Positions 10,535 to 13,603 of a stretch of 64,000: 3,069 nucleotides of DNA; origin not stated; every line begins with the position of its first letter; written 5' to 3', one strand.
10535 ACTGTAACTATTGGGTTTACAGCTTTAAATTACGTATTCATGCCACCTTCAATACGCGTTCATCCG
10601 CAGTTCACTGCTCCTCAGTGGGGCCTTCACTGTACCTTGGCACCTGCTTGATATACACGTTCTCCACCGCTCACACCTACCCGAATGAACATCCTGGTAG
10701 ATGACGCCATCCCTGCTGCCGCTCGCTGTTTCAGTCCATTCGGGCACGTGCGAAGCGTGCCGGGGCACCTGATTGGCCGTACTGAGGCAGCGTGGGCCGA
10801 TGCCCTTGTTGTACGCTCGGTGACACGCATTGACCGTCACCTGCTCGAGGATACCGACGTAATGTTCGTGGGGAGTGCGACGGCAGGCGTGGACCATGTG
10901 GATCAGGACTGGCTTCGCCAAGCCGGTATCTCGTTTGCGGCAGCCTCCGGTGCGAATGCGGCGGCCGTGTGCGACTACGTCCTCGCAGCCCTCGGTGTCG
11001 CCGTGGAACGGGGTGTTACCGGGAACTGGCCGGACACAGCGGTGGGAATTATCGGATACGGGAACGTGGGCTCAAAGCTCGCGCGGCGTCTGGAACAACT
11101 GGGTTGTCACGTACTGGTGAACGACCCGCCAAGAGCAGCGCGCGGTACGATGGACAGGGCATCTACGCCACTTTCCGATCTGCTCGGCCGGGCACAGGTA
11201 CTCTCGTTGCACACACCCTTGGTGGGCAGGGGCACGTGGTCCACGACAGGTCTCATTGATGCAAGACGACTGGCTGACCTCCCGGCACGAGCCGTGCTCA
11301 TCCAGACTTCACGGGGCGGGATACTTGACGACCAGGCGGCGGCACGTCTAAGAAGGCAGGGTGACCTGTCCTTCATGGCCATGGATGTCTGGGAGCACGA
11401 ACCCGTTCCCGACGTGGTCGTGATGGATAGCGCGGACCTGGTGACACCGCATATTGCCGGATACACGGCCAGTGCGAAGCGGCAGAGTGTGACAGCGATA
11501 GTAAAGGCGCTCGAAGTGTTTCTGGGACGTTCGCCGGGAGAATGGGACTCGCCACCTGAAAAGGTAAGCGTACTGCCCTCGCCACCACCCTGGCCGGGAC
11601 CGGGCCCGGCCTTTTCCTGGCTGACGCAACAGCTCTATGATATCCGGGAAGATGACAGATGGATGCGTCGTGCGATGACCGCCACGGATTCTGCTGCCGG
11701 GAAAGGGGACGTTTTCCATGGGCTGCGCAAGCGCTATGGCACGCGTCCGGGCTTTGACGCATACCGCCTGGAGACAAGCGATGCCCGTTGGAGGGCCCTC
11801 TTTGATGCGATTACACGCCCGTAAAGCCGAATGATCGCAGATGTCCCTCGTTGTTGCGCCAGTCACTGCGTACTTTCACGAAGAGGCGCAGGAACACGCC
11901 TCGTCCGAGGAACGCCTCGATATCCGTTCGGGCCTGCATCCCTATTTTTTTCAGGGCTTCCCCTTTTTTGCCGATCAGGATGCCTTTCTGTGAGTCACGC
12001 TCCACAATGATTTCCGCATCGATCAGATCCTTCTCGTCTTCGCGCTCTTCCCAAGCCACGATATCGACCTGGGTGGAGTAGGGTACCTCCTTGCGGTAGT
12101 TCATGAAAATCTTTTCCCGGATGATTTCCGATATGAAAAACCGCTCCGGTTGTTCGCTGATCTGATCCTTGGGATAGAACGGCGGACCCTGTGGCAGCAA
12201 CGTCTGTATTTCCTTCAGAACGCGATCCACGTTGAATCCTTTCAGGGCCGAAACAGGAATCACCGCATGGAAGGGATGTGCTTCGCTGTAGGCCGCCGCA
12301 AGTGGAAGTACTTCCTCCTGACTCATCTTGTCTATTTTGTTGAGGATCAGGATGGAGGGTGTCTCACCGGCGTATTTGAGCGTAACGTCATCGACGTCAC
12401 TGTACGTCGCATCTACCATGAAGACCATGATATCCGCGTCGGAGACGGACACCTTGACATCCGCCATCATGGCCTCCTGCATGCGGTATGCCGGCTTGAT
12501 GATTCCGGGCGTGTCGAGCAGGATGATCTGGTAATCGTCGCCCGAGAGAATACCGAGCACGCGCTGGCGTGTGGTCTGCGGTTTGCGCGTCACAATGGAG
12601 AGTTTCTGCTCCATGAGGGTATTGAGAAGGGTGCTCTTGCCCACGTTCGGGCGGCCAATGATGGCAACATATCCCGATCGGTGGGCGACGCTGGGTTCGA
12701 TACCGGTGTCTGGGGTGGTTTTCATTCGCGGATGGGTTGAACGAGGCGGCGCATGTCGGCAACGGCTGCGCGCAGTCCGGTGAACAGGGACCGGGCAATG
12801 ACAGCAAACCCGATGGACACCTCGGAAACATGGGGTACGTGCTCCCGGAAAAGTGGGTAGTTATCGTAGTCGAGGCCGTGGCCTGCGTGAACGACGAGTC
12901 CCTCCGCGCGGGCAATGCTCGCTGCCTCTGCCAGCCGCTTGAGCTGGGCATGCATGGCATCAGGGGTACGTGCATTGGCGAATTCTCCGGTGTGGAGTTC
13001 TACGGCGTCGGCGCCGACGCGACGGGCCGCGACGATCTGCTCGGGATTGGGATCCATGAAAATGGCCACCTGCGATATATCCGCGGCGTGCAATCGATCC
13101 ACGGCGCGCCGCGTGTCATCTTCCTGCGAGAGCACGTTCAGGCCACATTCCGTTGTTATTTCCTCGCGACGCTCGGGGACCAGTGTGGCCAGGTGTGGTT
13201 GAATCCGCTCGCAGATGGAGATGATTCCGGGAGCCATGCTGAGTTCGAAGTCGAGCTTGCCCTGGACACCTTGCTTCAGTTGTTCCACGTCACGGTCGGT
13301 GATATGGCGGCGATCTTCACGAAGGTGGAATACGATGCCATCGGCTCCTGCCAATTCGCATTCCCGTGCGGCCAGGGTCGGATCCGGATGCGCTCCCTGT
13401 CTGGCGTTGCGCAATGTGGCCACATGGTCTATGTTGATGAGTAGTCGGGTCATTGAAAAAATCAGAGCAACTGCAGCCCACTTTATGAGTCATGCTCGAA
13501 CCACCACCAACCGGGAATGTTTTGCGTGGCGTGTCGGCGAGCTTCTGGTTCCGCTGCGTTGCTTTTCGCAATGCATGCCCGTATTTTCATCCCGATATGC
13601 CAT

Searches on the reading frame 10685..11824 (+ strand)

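Call 27: search_protein_families(library=ncbifam, proteins=[window:10685-11824:+], max_evalue=0.00001)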
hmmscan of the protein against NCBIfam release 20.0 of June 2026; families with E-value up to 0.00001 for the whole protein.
window:10685-11824:+ (379 aa): 19 families
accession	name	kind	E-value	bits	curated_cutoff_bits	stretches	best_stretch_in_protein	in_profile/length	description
NF001309.0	PRK00257.1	equivalog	2.2e-87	293.5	434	1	1-366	1-362/379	4-phosphoerythronate dehydrogenase PdxB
NF011966.0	PRK15438.1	equivalog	2.7e-75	253.8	687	1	1-371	1-363/378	4-phosphoerythronate dehydrogenase PdxB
TIGR01327.1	PGDH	equivalog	4.3e-33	114.9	454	1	38-275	41-296/525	phosphoglycerate dehydrogenase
NF005069.0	PRK06487.1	equivalog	7.3e-25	87.7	448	1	119-281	153-312/320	2-hydroxyacid dehydrogenase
NF008759.0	PRK11790.1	equivalog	3.3e-23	82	404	1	39-276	56-313/410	phosphoglycerate dehydrogenase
NF006263.0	PRK08410.1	equivalog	5.5e-21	75.2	389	1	118-280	146-307/311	D-2-hydroxyacid dehydrogenase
NF009714.1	PRK13243.1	equivalog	9.5e-21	74.5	455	1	119-279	152-312/332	glyoxylate reductase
NF005387.0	PRK06932.1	equivalog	2.6e-19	69.3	492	1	118-279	148-309/314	2-hydroxyacid dehydrogenase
NF000492.1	vanH_gen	exception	3.4e-18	65.8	540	1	117-239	141-255/312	D-lactate dehydrogenase VanH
NF041369.1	Dhydh_Halo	equivalog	2.2e-17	63.3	400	1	117-274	132-288/305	D-2-hydroxyacid dehydrogenase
NF005750.0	PRK07574.1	equivalog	1.5e-16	60.5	329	1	118-284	193-361/386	NAD-dependent formate dehydrogenase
NF000151.1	vanH-Ac1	exception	1.9e-12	47.1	750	1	114-239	174-291/351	D-lactate dehydrogenase VanH-Ac1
NF000128.1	vanH-Sc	exception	3.6e-12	46.1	650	1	117-239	161-275/337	D-lactate dehydrogenase VanH-Sc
NF011938.0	PRK15409.1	equivalog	6e-12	45.2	492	1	118-273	146-302/324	glyoxylate/hydroxypyruvate reductase GhrB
NF000371.1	vanH_Agroup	exception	1.1e-11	44.6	700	1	117-239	146-260/322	VanH-A/VanH-Pt family D-lactate dehydrogenase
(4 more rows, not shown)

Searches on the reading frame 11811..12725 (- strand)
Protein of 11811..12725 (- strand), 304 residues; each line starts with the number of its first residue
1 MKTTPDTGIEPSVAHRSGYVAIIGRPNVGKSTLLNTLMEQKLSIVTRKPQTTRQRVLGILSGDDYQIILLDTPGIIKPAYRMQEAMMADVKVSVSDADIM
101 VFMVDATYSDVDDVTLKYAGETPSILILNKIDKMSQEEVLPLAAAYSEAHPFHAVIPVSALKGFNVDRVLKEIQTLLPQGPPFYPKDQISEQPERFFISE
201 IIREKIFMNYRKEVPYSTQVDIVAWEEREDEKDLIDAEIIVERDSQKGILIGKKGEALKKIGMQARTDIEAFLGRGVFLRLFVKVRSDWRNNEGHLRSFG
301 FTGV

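Call 27: search_protein_families(library=ncbifam, proteins=[window:11811-12725:-], max_evalue=0.00001)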
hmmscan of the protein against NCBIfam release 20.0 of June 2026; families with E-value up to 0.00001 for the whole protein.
window:11811-12725:- (304 aa): 20 families
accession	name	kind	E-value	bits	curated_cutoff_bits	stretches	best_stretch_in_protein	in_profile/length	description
NF000908.1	PRK00089.1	equivalog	3.8e-109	364.5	237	1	15-301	1-291/291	GTPase Era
TIGR00436.1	era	equivalog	2.6e-80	269.7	116.25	1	18-284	1-270/270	GTPase Era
TIGR03594.1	GTPase_EngA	equivalog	1.2e-30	106.9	306.7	1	20-180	3-163/432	ribosome biogenesis GTPase Der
TIGR00231.1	small_GTP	domain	1.2e-23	83.7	42.5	1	20-173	6-162/164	GTP-binding protein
NF003661.0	PRK05291.1-3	equivalog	1.8e-23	83.6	380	1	19-176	218-369/448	tRNA uridine-5-carboxymethylaminomethyl(34) synthesis GTPase MnmE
NF002828.0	PRK03003.1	equivalog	6e-21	74.6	631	1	15-183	38-206/477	ribosome biogenesis GTPase Der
TIGR03596.1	GTPase_YlqF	equivalog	5e-19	68.7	208.2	1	17-84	118-182/276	ribosome biogenesis GTPase YlqF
TIGR00450.1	mnmE_trmE_thdF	equivalog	1.8e-18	66.9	252.6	1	19-141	211-336/446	tRNA uridine-5-carboxymethylaminomethyl(34) synthesis GTPase MnmE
NF007071.0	PRK09518.1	equivalog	2e-18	66.3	953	1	16-178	270-432/706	bifunctional cytidylate kinase/GTPase Der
TIGR03918.1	GTP_HydF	equivalog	6.9e-16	58.1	325.55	1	19-179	9-169/392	[FeFe] hydrogenase H-cluster maturation GTPase HydF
NF008955.0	PRK12297.1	equivalog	1.5e-14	53.7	406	1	20-195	162-346/429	GTPase ObgE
NF008956.1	PRK12299.1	equivalog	4e-14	52.3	300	1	20-177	161-325/327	GTPase ObgE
TIGR02729.1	Obg_CgtA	equivalog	8.7e-14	51.3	280.25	1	20-176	160-327/329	Obg family GTPase CgtA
TIGR03598.1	GTPase_YsxC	equivalog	5.9e-13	48.9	124.45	1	18-173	19-185/186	ribosome biogenesis GTP-binding protein YihA/YsxC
TIGR00437.1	feoB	equivalog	2.1e-11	43.2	315.65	1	24-241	1-206/594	ferrous iron transport protein B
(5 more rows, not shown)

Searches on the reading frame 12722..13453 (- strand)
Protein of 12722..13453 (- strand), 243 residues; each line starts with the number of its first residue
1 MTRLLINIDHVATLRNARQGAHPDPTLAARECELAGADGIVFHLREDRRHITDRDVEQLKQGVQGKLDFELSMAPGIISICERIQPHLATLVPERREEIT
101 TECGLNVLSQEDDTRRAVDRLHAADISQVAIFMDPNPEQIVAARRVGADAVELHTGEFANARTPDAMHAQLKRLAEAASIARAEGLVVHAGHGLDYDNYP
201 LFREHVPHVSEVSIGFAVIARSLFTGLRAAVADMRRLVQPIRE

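Call 28: search_protein_families(library=ncbifam, proteins=[window:12722-13453:-], max_evalue=0.00001)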
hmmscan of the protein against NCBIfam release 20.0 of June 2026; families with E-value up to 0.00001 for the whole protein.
window:12722-13453:- (243 aa): 6 families
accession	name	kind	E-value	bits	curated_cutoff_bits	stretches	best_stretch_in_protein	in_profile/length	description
NF003625.0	PRK05265.1-3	equivalog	7.5e-88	293.8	190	1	1-239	2-238/242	pyridoxine 5'-phosphate synthase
NF003623.0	PRK05265.1-1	equivalog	1.5e-83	279.9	347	1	4-240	6-240/243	pyridoxine 5'-phosphate synthase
NF003627.0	PRK05265.1-5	equivalog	3.3e-80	268.8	207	1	3-239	2-239/240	pyridoxine 5'-phosphate synthase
NF003624.0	PRK05265.1-2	equivalog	1.7e-76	256.9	331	1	2-239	6-244/252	pyridoxine 5'-phosphate synthase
TIGR00559.1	pdxJ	equivalog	2.2e-72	243.5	192.75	1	3-238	1-237/239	pyridoxine 5'-phosphate synthase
NF003626.0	PRK05265.1-4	equivalog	1.3e-61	207.9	222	1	1-239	2-243/246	pyridoxine 5'-phosphate synthase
